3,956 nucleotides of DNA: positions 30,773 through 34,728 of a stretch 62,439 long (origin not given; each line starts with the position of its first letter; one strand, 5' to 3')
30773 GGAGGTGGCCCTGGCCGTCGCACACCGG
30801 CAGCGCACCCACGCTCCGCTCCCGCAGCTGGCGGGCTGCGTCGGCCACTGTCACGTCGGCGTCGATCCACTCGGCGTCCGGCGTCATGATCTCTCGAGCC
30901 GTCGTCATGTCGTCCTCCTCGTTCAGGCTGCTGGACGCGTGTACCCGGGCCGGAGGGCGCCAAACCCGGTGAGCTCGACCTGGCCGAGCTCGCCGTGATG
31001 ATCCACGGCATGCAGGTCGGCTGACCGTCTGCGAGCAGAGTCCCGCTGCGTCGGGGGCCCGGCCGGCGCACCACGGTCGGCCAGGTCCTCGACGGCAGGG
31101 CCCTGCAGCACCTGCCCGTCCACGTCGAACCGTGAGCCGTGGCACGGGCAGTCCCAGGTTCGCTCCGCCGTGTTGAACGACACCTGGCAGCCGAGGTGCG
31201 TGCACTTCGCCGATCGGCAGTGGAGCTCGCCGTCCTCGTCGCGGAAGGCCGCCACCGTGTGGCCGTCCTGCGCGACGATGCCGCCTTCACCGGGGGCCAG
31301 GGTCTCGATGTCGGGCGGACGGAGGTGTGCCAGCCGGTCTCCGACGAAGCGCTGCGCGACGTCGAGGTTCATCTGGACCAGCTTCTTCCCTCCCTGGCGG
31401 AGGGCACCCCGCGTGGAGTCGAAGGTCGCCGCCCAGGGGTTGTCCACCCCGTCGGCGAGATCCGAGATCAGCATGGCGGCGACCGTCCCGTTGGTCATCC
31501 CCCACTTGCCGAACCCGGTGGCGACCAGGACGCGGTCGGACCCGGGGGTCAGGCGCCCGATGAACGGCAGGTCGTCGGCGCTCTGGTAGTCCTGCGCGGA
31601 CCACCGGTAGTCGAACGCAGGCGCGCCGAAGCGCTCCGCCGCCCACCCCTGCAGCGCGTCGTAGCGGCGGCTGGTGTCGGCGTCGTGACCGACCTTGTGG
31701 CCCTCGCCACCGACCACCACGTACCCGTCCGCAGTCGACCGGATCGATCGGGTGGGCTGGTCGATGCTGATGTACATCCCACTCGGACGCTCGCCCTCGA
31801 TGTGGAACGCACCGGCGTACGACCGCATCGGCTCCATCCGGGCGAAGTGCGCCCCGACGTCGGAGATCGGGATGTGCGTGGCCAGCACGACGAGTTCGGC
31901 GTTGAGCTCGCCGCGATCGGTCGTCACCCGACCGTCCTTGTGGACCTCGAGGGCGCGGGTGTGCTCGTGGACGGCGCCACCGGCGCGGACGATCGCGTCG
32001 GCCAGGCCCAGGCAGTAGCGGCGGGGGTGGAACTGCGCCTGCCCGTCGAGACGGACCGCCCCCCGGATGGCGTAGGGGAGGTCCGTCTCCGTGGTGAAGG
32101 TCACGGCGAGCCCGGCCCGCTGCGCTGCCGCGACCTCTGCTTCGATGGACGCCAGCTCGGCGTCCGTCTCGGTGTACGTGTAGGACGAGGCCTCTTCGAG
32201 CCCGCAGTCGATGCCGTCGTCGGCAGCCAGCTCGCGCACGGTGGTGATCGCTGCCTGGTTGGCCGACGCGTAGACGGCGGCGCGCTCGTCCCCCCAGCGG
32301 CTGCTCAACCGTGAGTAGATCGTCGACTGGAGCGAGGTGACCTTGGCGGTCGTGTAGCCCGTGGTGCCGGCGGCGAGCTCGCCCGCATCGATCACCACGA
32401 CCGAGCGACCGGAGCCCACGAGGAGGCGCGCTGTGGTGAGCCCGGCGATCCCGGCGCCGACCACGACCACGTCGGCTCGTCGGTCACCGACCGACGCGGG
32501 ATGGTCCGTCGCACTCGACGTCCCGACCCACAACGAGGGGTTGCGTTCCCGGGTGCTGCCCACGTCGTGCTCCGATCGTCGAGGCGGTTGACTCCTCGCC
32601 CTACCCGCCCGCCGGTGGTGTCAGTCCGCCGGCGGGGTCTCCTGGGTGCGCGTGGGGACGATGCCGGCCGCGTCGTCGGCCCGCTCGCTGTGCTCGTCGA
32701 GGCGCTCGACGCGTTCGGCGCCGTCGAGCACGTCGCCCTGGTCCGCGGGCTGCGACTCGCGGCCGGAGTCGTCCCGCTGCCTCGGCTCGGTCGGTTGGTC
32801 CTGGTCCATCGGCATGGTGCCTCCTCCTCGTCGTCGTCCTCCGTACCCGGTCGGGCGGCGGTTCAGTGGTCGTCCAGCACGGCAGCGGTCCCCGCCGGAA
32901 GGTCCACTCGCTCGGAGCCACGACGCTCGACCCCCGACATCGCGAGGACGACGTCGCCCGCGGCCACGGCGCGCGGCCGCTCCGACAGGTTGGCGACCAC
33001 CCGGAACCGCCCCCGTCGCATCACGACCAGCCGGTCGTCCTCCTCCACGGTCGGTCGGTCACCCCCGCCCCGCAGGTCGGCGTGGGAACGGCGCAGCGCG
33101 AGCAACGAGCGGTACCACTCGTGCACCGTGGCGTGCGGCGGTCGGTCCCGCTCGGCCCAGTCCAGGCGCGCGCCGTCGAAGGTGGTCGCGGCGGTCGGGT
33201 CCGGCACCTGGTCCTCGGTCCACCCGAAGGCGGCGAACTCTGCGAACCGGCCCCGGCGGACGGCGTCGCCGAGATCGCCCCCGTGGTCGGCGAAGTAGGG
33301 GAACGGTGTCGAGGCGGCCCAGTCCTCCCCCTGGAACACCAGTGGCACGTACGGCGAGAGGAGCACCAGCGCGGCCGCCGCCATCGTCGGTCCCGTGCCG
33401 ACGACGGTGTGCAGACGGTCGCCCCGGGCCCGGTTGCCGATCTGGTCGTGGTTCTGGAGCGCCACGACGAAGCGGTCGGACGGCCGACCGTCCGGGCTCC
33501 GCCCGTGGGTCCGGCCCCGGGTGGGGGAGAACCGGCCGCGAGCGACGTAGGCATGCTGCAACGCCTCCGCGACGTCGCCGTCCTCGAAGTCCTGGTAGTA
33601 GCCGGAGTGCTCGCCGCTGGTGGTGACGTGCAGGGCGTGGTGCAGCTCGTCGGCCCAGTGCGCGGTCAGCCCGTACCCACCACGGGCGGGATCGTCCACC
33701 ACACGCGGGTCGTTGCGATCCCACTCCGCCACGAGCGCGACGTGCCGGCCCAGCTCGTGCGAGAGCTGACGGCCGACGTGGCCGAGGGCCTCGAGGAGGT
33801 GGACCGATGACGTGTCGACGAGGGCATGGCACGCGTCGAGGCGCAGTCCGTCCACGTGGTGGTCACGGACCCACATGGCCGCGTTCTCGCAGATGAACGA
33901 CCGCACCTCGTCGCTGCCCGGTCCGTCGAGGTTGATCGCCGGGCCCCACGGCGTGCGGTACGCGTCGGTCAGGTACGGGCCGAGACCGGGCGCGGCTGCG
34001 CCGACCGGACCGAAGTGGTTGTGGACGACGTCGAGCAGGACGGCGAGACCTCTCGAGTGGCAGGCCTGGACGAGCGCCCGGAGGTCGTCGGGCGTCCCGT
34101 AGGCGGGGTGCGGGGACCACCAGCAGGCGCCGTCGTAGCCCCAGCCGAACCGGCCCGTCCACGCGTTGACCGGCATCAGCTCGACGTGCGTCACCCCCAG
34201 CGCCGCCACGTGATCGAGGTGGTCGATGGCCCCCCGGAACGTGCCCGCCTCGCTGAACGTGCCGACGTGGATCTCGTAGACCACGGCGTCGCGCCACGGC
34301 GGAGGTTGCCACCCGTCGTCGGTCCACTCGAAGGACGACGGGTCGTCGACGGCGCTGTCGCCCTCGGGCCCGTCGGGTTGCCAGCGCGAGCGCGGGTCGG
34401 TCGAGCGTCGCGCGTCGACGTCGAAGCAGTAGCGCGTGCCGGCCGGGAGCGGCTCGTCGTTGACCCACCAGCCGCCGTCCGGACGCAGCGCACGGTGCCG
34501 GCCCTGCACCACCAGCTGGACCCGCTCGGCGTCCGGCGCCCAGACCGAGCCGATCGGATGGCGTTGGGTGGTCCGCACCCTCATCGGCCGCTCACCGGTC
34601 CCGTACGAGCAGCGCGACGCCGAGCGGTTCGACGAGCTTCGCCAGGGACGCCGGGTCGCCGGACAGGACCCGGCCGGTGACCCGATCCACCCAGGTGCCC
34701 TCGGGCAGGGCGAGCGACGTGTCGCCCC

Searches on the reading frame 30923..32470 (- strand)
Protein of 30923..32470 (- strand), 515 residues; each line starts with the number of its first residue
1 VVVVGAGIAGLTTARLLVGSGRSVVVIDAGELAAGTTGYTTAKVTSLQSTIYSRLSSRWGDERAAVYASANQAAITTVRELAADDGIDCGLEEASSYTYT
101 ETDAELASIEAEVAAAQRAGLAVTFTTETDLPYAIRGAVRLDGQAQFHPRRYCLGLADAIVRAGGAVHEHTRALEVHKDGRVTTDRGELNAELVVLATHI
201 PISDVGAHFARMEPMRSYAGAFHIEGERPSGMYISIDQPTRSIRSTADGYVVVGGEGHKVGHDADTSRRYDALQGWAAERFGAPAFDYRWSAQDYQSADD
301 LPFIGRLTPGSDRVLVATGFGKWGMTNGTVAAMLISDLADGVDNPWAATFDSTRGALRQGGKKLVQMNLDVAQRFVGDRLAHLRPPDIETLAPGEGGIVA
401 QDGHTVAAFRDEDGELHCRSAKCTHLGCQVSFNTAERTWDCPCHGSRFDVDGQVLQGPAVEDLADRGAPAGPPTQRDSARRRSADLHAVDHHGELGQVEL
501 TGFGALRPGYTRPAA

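Call 9: search_protein_families(library=pfam, proteins=[window:30923-32470:-], max_evalue=0.001)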
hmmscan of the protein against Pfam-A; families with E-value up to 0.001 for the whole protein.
window:30923-32470:- (515 aa): 3 families
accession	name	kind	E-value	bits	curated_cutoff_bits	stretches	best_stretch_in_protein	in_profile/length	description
PF01266.30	DAO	-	2.5e-47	162.6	27.9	1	2-338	3-353/353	FAD dependent oxidoreductase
PF00355.32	Rieske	-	3.6e-14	52.9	20.3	1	399-463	19-84/88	Rieske [2Fe-2S] domain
PF13450.12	NAD_binding_8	-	7.7e-06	26.5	21.9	1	3-35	1-33/68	NAD(P)-binding Rossmann-like domain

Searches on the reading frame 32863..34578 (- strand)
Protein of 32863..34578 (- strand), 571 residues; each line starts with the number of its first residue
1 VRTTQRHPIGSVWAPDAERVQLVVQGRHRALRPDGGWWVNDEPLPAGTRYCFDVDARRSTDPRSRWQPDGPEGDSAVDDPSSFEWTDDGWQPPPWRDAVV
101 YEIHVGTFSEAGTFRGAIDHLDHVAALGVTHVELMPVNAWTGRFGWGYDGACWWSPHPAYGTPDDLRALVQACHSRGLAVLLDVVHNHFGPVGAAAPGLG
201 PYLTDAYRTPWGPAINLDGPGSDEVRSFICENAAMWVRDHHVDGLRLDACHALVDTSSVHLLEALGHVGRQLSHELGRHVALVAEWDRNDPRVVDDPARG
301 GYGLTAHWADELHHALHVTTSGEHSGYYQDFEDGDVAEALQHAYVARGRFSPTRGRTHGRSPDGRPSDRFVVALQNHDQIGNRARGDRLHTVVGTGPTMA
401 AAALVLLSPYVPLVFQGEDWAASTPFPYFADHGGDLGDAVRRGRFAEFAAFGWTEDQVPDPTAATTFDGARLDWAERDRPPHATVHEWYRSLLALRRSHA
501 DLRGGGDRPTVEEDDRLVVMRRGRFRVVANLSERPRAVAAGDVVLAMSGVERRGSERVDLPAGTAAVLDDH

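Call 9: search_protein_families(library=pfam, proteins=[window:32863-34578:-], max_evalue=0.001)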
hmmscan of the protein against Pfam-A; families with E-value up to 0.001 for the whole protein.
window:32863-34578:- (571 aa): 2 families
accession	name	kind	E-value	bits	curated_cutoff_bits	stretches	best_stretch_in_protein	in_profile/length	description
PF00128.31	Alpha-amylase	-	1.5e-19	71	22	1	109-190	13-93/446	Alpha amylase, catalytic domain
PF11941.14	DUF3459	-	1.7e-12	48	22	1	488-567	1-89/90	Domain of unknown function (DUF3459)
